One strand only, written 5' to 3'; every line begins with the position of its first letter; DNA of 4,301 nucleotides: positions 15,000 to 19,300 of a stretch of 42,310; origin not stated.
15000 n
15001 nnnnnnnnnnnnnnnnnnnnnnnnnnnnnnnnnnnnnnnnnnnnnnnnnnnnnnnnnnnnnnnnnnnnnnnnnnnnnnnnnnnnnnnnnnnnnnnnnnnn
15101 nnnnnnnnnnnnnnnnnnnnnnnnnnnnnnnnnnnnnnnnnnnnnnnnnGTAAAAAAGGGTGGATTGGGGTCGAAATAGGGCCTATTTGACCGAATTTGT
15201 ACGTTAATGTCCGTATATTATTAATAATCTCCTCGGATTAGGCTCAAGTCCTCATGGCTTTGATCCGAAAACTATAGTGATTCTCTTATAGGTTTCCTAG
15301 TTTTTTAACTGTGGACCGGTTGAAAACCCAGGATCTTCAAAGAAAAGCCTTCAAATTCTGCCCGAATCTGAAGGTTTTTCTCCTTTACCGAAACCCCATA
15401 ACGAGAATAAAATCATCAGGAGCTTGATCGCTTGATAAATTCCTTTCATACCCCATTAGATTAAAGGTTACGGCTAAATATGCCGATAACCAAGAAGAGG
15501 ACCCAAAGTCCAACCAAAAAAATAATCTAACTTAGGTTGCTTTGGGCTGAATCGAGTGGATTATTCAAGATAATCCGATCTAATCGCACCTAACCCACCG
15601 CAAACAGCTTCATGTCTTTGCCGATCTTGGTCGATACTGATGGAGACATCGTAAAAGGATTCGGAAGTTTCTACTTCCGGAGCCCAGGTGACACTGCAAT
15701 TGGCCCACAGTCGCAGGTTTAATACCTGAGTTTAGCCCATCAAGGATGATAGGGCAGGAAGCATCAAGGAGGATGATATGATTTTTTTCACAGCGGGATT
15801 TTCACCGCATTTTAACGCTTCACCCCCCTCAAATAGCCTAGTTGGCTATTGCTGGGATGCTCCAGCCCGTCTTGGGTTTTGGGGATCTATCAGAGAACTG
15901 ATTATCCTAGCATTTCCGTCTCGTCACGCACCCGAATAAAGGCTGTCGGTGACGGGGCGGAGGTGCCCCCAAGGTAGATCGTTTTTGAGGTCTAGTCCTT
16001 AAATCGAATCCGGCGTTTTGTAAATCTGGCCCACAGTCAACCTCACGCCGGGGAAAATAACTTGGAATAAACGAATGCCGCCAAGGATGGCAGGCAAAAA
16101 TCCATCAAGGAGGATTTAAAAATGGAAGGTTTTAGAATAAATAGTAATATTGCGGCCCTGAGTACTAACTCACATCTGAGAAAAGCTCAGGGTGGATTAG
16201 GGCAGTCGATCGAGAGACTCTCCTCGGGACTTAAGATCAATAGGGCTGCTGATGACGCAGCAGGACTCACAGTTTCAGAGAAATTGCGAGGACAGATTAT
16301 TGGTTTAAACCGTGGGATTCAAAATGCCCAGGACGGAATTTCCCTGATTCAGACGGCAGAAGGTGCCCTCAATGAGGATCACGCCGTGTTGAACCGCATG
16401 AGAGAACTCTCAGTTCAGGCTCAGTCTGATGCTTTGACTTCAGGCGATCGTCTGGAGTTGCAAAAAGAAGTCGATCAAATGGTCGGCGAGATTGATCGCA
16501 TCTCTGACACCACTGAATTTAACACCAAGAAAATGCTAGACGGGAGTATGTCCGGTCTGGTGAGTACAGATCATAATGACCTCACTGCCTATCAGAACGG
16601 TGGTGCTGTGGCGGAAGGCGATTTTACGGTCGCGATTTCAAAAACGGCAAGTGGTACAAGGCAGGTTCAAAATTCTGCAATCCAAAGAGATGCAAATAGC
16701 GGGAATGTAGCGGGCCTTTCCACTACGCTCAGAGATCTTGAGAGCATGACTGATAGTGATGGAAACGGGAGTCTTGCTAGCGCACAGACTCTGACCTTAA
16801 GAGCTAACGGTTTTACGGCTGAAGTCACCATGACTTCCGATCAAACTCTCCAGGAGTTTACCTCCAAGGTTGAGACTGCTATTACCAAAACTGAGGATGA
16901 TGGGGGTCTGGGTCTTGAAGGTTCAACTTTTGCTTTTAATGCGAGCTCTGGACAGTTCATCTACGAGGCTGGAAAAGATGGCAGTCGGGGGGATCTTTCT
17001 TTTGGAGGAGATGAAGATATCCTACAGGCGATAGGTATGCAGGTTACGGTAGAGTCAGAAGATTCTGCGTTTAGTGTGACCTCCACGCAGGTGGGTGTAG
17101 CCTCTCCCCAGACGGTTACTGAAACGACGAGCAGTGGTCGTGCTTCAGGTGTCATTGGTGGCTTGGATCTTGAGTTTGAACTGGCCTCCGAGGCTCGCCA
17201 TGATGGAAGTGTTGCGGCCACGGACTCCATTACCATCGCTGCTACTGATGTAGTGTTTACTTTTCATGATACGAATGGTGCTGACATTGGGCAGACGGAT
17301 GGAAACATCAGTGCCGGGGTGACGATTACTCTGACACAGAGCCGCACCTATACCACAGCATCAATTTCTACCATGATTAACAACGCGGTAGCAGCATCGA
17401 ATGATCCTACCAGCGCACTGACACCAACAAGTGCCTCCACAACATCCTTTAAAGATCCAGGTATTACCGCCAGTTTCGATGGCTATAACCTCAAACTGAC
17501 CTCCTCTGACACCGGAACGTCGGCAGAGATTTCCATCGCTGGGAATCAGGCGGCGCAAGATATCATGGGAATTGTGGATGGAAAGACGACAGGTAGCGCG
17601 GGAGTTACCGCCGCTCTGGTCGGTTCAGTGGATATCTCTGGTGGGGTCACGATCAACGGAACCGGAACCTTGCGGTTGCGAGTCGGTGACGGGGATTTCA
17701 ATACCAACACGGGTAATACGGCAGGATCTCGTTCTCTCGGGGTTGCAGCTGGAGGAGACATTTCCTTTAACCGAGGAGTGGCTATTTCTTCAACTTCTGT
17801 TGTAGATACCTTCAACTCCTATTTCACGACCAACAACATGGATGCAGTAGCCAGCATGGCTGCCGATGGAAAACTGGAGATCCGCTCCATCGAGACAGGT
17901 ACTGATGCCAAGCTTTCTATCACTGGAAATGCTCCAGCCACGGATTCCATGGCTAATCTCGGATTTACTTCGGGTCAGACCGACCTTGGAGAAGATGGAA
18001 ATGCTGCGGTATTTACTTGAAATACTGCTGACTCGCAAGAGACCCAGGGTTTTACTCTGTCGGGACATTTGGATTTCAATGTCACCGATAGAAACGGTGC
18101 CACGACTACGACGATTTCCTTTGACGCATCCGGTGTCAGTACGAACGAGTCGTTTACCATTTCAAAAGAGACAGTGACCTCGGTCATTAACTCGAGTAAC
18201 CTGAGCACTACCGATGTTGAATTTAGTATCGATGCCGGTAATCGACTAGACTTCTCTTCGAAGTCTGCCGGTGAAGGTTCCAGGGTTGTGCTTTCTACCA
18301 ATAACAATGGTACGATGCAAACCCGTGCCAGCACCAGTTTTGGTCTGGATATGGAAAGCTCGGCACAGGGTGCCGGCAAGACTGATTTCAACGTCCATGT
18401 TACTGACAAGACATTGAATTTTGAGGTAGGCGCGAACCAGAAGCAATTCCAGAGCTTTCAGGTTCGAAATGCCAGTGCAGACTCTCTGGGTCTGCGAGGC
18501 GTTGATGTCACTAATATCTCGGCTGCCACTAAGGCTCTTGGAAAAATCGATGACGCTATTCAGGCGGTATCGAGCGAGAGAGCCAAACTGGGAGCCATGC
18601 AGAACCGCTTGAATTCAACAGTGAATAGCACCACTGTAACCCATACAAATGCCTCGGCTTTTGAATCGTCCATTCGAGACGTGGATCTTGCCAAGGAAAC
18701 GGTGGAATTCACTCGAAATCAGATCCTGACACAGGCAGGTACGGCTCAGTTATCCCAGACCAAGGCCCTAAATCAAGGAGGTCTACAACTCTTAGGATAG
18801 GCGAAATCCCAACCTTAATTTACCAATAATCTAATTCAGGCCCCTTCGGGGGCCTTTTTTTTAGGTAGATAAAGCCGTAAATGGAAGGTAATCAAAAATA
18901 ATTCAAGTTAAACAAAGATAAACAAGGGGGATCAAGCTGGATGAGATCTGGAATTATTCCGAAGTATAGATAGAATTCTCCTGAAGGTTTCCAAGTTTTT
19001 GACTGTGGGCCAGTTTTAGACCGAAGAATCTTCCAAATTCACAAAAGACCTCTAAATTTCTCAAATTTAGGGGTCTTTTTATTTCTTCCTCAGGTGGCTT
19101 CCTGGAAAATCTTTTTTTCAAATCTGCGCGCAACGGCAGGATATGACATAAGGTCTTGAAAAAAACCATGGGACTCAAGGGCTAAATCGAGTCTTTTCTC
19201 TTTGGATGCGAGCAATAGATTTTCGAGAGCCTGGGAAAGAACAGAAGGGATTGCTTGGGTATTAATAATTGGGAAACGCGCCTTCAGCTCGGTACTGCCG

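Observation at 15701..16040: A 12-15 nt motif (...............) occurs four times, only in spacers flanking flagellin genes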

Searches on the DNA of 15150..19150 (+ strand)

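Call 45: search_rna_families(source=window, start=15150, end=19150, threshold=evalue, max_evalue=10)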
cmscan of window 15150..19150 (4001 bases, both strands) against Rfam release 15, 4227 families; matches with E-value up to 10: 10.
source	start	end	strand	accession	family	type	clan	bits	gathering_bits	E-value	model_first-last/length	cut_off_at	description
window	18965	19085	+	RF04312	trpB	Cis-reg;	-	27.9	59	0.62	1-107/107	no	trpB ncRNA motif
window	18793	18871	+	RF02502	Atu_C8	Gene; sRNA;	-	25.2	50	0.07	1-122/122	no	Rhizobiales sRNA Atu_C8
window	18781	18859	+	RF02379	csRNA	Gene; sRNA;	-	22.7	57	9.6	1-93/93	no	Cia-dependent small RNA csRNA1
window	17066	17129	+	RF02727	sno_ZL116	Gene; snRNA; snoRNA; CD-box;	-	20.4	82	0.65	1-72/72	no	Small nucleolar RNA ZL116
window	15291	15336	-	RF00522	PreQ1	Cis-reg; riboswitch;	-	20.3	39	0.8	1-45/45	no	PreQ1 (pre queuosine) riboswitch aptamer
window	18794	18866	+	RF02538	TarB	Gene; sRNA;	-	19.3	80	2.8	1-79/79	no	Vibrio ToxT activated RNA TarB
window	15340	15428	+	RF02469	Ms_IGR-7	Gene; sRNA;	-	17.9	45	3.2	1-118/118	no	Actinobacteria sRNA Ms_IGR-7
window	18838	18891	+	RF03142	L2-Alphaproteobacteria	Cis-reg; leader;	-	17.5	37.8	0.51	1-66/66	no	L2-Alphaproteobacteria ribosomal protein leader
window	17163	17250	+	RF01514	Afu_513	Gene; snRNA; snoRNA; CD-box;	-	14.5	48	7.2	1-103/103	no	A. fumigatus snoRNA Afu_513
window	17650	17680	-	RF00058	HgcF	Gene; snRNA; snoRNA; HACA-box;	-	13.6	70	6.4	45-75/168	no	HgcF RNA (Pab35)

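Call 76: build_rna_model(alignment_id=A5)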
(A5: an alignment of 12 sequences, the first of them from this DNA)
Model R1 built from alignment A5 (12 sequences, 118 columns); structure: RNAalifold consensus.
model positions 97; base pairs 27; branch points 1; effective number of sequences 1.78; information 0.59 bits per position. Calibrated on 0.2 Mb of random sequence (short: E-values are rough).
structure used (alignment columns):
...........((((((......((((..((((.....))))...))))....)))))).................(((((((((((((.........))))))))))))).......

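Call 77: search_with_rna_model(model_id=R1, sources=[window, L001, L004, L005, L007, L008, L009, L010, L011, L012, L013, L014, L015, L016, L018, L020, L021, L022, L023, L024, L025, L026, L028, L030, L031, L034, L035, L036, L038, L039, L045, L047, L048, L049, L050, L051, L052, L053, L054, L055, L056, L057], max_evalue=1)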
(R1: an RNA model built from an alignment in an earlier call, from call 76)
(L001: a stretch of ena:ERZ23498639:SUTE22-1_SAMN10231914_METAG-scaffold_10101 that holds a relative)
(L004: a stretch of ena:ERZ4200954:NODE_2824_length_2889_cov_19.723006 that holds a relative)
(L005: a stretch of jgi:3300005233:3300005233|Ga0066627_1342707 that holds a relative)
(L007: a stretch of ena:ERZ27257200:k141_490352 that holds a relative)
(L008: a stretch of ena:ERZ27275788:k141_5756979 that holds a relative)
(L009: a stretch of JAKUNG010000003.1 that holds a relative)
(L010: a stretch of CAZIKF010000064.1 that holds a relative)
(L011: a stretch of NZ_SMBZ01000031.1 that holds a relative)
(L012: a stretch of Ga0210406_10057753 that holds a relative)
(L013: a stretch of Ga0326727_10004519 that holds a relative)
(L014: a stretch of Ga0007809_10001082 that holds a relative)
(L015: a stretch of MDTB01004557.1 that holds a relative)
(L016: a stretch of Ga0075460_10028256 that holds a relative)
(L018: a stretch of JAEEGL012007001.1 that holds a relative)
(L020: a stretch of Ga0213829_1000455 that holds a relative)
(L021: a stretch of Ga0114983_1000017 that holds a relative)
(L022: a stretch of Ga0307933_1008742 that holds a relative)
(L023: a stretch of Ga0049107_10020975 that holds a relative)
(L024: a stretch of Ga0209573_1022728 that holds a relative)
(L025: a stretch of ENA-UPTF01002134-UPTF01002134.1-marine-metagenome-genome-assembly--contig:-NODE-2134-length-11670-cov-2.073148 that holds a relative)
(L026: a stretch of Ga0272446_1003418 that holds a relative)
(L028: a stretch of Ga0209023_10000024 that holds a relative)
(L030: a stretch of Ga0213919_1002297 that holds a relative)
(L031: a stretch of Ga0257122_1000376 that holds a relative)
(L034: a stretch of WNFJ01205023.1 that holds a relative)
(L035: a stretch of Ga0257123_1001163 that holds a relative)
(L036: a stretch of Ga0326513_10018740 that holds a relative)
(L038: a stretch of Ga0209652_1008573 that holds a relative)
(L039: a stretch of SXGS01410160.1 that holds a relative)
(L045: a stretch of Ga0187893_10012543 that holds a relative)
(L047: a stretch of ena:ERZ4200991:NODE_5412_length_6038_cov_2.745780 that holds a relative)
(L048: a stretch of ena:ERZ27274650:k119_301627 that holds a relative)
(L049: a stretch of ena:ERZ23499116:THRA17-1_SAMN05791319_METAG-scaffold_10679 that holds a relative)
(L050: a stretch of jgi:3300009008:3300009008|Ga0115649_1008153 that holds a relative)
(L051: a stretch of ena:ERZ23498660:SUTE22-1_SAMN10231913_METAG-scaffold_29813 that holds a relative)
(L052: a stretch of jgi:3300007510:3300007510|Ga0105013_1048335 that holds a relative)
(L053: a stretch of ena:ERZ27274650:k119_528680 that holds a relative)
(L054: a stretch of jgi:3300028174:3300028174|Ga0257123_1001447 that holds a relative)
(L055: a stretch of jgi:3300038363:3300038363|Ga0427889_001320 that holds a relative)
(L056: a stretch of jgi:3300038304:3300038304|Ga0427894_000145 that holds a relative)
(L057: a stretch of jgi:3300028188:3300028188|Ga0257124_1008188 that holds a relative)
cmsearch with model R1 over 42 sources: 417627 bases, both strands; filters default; matches with E-value up to 1: 34.
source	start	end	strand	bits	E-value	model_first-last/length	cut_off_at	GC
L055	914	1011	-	105.8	1.4e-22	1-97/97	no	0.42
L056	13189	13286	-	105.8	1.4e-22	1-97/97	no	0.42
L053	13048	13143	+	100.9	2.1e-21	1-97/97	no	0.42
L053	14320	14416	+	99.1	6e-21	1-97/97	no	0.43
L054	1524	1621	+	94.5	7.7e-20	1-97/97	no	0.42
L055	4959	5056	+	94.5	7.7e-20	1-97/97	no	0.42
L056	4662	4756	+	94.3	8.2e-20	1-97/97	no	0.41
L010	405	501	-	87.2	4.4e-18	1-97/97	no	0.39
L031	3780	3876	+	87.2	4.4e-18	1-97/97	no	0.39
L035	7361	7457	+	87.2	4.4e-18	1-97/97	no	0.39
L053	8947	9037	+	85.3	1.3e-17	1-97/97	no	0.42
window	15279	15381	+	83.3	4e-17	1-97/97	no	0.39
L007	22298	22393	+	82.9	5e-17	1-97/97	no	0.39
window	18974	19080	+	80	2.5e-16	1-97/97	no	0.36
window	38014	38112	-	79.6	3.1e-16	1-97/97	no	0.45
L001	4310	4408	+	79.6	3.1e-16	1-97/97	no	0.45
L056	8911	9015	+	78.8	4.9e-16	1-97/97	no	0.4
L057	578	682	+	78.8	4.9e-16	1-97/97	no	0.4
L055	869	950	+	21.7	0.033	1-97/97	no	0.45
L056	13144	13225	+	21.7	0.033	1-97/97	no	0.45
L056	8979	9057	-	21.1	0.048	1-97/97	no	0.42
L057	646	724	-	21.1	0.048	1-97/97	no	0.42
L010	313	442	+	20.4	0.067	1-97/97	no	0.38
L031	3839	3968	-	20.4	0.067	1-97/97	no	0.38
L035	7420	7549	-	20.4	0.067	1-97/97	no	0.38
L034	1298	1372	-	19.9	0.091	1-97/97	no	0.49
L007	22356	22415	-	19.7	0.1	1-97/97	no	0.42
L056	4721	4775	-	19.2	0.14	1-97/97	no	0.4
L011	2687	2708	+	17.2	0.41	24-45/97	no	0.5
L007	12691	12793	-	17.2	0.41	1-97/97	no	0.45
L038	1229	1250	+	16.9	0.47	24-45/97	no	0.45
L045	3836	3855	-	16.8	0.5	25-44/97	no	0.5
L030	1896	1969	-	15.9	0.83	1-97/97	no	0.46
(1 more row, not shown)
